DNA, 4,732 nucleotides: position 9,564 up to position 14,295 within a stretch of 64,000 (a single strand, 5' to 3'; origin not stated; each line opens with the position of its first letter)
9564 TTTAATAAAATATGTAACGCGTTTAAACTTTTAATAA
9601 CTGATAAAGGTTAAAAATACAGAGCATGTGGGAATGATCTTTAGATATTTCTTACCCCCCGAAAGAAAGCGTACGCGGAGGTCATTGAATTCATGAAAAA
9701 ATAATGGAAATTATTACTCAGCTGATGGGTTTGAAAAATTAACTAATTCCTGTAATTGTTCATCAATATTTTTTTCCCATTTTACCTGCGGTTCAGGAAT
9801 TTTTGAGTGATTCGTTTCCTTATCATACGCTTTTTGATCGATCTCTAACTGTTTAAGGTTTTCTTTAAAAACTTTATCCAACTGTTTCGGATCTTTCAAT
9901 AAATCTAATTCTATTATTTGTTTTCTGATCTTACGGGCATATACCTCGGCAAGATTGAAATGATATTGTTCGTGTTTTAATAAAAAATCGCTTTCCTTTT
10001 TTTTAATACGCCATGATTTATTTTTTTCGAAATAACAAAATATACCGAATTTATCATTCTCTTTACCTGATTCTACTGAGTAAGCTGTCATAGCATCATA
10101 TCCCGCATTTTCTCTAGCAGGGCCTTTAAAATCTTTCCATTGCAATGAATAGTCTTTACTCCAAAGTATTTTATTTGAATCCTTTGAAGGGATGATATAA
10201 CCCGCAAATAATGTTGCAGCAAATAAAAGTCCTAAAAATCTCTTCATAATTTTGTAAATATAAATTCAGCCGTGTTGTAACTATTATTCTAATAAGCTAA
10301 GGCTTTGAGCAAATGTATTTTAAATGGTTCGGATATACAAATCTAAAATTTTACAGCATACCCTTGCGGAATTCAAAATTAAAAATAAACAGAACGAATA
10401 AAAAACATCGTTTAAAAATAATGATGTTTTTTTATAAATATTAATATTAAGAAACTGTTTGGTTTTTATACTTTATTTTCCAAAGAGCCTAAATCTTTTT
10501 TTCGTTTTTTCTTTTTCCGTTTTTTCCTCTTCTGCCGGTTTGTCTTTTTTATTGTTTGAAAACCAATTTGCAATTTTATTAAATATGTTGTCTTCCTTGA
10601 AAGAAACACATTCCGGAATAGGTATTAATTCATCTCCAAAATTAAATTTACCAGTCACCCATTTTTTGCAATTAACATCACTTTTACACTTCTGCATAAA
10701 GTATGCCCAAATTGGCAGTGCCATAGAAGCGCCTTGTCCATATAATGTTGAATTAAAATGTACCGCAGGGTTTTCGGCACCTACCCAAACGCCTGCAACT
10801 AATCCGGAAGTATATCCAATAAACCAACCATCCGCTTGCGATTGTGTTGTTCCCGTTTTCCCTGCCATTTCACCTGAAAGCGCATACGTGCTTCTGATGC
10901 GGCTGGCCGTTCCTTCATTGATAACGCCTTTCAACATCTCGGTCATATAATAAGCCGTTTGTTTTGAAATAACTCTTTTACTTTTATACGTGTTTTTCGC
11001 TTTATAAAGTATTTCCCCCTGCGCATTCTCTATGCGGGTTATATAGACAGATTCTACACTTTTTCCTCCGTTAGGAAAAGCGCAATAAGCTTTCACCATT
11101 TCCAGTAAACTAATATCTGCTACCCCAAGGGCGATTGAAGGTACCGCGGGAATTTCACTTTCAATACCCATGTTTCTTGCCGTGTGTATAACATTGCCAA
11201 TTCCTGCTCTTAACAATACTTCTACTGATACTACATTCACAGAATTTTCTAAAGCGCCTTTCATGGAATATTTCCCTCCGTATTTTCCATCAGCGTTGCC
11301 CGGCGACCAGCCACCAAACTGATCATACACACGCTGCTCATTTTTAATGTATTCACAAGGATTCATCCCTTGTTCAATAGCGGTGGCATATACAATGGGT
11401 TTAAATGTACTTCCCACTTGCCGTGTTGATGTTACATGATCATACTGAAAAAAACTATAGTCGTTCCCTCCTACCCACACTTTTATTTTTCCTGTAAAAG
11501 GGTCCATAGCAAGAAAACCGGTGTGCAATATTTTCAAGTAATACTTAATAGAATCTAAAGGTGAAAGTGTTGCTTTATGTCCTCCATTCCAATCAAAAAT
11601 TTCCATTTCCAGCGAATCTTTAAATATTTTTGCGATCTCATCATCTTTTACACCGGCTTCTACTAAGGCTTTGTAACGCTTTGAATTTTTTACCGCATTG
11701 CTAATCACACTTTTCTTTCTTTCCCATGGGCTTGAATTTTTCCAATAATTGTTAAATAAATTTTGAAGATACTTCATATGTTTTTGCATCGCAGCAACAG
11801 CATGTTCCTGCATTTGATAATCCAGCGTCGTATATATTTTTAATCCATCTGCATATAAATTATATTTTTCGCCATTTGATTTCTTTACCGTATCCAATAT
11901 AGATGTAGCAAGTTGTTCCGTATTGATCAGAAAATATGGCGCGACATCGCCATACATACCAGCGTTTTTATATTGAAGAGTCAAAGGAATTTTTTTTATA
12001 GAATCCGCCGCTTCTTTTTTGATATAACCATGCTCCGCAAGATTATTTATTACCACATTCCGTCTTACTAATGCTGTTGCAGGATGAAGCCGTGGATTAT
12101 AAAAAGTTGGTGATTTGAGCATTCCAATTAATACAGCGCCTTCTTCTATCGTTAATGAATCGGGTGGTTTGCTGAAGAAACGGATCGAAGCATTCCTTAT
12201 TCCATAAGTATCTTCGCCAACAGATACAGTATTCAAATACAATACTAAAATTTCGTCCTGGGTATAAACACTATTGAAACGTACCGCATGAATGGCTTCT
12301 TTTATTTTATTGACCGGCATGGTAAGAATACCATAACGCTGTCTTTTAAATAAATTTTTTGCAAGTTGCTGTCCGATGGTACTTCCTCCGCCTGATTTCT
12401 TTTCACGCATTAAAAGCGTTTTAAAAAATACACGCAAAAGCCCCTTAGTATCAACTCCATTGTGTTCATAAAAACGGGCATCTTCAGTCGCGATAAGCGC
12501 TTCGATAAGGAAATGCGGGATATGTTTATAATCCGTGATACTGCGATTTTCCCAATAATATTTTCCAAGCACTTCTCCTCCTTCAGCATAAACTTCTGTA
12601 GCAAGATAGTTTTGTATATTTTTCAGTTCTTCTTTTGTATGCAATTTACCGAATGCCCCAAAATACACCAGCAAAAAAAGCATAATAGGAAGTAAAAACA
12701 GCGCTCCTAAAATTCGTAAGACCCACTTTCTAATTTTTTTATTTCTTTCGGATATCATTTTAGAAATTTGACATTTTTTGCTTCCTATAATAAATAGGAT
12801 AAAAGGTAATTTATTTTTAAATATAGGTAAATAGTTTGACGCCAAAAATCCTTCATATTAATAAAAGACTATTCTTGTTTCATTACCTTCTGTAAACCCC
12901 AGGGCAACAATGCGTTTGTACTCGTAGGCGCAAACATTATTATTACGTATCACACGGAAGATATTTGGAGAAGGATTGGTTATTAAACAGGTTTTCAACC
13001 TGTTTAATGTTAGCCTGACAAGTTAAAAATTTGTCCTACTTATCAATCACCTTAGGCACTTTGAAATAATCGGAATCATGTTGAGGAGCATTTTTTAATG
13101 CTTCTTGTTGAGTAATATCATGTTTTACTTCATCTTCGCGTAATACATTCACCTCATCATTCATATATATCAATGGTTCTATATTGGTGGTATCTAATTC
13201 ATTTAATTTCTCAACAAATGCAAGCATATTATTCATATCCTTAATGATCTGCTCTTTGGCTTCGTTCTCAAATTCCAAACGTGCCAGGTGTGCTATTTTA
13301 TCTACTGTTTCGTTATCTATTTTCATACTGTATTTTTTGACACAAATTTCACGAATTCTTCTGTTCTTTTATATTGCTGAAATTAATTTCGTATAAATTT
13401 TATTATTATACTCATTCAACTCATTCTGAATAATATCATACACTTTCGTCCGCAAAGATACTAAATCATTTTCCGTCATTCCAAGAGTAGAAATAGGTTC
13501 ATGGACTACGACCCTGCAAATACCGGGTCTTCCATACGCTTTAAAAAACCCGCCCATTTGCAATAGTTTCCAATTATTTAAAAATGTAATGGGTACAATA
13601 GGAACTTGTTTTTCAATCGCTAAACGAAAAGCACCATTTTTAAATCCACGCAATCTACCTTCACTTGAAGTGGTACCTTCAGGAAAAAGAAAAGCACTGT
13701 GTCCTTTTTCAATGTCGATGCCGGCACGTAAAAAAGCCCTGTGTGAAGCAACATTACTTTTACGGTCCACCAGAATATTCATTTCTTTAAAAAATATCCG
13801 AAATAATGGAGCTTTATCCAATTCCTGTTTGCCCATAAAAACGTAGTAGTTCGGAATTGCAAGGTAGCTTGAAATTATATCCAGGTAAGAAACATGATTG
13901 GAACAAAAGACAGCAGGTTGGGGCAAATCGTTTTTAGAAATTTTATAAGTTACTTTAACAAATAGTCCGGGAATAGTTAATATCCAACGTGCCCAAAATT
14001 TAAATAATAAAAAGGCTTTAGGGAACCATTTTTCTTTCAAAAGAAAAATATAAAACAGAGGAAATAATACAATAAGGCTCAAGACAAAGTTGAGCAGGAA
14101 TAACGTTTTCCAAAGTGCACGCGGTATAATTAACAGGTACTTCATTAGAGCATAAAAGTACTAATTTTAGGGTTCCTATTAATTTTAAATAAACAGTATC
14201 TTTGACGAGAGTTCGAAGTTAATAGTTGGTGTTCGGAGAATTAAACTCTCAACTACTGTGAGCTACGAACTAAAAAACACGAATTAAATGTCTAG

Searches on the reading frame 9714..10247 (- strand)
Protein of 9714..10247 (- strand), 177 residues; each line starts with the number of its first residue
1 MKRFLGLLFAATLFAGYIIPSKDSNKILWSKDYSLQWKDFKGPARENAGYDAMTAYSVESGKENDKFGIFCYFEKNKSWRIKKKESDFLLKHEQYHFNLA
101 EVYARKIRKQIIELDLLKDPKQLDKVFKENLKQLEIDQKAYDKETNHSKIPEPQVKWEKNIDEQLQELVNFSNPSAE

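Call 92: search_protein_families(library=pfam, proteins=[window:9714-10247:-], max_evalue=0.001)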
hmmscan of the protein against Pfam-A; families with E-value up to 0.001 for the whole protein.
window:9714-10247:- (177 aa): 1 family
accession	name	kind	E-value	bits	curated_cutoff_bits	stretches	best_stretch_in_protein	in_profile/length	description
PF06037.17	DUF922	-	3.5e-09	37.4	27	1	86-147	87-152/153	Bacterial protein of unknown function (DUF922)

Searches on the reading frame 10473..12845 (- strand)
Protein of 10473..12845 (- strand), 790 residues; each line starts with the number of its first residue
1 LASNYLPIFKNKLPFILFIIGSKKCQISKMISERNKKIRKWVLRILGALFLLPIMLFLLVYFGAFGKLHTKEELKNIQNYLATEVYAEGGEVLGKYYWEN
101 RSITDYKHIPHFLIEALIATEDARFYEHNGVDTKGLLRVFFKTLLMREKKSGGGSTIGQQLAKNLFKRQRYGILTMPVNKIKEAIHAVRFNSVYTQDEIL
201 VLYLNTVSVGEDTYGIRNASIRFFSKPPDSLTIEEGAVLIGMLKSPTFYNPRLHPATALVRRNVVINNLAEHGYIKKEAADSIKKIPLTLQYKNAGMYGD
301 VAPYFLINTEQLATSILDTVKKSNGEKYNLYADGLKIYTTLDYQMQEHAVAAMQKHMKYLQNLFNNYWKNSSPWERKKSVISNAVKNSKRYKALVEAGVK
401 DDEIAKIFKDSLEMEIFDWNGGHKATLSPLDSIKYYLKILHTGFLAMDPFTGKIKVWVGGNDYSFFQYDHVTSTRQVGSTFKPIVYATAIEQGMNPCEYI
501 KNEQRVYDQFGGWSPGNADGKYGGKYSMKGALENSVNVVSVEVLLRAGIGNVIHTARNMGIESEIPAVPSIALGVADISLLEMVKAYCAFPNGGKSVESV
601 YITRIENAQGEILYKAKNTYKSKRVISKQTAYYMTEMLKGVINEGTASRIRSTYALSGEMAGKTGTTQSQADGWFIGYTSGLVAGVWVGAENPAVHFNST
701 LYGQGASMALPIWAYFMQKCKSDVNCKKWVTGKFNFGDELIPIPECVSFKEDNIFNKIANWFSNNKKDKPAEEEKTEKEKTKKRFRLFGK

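Call 71: search_protein_families(library=pfam, proteins=[window:10473-12845:-], max_evalue=0.001)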
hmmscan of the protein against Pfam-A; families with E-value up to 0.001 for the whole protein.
window:10473-12845:- (790 aa): 2 families
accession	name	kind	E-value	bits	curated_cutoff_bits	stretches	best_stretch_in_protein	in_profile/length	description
PF00912.28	Transgly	-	1.4e-50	171.6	27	1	90-269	2-177/178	Transglycosylase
PF00905.27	Transpeptidase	-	1.5e-29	103.6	22.1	1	443-679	2-265/299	Penicillin binding protein transpeptidase domain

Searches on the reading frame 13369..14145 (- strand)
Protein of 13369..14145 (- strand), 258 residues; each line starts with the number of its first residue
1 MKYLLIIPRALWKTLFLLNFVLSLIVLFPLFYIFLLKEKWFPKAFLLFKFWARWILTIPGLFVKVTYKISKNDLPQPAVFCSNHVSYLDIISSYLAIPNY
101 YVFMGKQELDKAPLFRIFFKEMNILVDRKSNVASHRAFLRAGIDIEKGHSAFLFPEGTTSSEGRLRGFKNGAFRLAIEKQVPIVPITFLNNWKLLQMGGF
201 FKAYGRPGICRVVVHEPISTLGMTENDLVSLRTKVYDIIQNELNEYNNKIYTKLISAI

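Call 92: search_protein_families(library=pfam, proteins=[window:13369-14145:-], max_evalue=0.001)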
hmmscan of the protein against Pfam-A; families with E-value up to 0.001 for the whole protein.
window:13369-14145:- (258 aa): 1 family
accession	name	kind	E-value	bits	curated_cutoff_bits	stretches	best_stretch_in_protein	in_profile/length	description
PF01553.26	Acyltransferase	-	1.5e-22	80.3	23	1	72-188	8-131/132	Acyltransferase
